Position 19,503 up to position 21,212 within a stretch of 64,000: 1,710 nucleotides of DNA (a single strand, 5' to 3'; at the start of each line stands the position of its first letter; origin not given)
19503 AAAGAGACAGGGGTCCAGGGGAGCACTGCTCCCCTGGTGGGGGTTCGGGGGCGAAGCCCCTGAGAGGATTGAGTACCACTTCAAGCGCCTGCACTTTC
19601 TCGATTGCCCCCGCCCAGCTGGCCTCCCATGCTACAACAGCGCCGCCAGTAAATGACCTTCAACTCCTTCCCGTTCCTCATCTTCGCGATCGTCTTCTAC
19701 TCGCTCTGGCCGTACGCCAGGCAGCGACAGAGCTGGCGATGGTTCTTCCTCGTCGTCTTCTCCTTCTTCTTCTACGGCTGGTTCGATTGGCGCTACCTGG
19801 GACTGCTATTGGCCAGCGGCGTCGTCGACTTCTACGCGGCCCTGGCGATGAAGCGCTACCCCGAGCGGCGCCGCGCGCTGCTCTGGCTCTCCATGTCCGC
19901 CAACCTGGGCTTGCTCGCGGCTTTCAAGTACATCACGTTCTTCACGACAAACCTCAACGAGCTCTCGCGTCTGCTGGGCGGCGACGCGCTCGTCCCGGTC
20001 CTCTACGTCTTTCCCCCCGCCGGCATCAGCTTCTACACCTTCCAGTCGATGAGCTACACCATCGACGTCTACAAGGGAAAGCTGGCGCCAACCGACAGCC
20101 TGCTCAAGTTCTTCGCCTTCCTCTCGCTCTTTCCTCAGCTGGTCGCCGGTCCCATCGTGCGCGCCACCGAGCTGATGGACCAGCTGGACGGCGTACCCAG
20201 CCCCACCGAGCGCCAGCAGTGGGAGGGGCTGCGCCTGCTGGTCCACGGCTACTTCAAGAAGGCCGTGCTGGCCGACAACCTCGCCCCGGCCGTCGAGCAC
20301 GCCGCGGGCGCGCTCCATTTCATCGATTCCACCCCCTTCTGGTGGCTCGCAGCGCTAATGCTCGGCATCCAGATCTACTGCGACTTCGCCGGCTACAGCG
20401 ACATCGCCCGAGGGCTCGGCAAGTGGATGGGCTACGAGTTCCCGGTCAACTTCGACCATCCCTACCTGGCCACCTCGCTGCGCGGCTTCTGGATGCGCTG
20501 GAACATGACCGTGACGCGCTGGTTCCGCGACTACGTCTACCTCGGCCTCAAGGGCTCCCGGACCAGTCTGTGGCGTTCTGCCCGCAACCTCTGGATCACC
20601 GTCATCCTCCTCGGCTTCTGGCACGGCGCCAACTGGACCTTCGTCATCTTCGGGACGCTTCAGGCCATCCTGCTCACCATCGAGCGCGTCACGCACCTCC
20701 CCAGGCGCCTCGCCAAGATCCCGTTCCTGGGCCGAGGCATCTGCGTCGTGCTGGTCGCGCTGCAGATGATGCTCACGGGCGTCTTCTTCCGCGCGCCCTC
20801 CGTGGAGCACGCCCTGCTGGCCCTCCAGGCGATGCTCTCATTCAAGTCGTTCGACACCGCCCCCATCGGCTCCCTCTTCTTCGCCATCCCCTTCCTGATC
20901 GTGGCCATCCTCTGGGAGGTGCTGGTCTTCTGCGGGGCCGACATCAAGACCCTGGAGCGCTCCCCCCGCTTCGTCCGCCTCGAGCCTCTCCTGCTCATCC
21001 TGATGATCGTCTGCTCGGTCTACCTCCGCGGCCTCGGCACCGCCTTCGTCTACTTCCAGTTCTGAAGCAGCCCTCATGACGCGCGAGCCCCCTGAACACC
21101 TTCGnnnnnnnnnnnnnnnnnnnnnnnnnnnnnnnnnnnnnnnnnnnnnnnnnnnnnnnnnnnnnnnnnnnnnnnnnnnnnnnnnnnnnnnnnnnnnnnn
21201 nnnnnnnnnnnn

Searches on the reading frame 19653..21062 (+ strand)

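Call 46: search_protein_families(library=pfam, proteins=[window:19653-21062:+], max_evalue=0.001)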
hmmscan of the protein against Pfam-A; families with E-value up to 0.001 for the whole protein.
window:19653-21062:+ (470 aa): 1 family
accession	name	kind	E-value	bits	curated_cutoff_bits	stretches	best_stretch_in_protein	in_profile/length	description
PF03062.24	MBOAT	-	7.4e-23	81.8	27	1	149-368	80-318/337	MBOAT, membrane-bound O-acyltransferase family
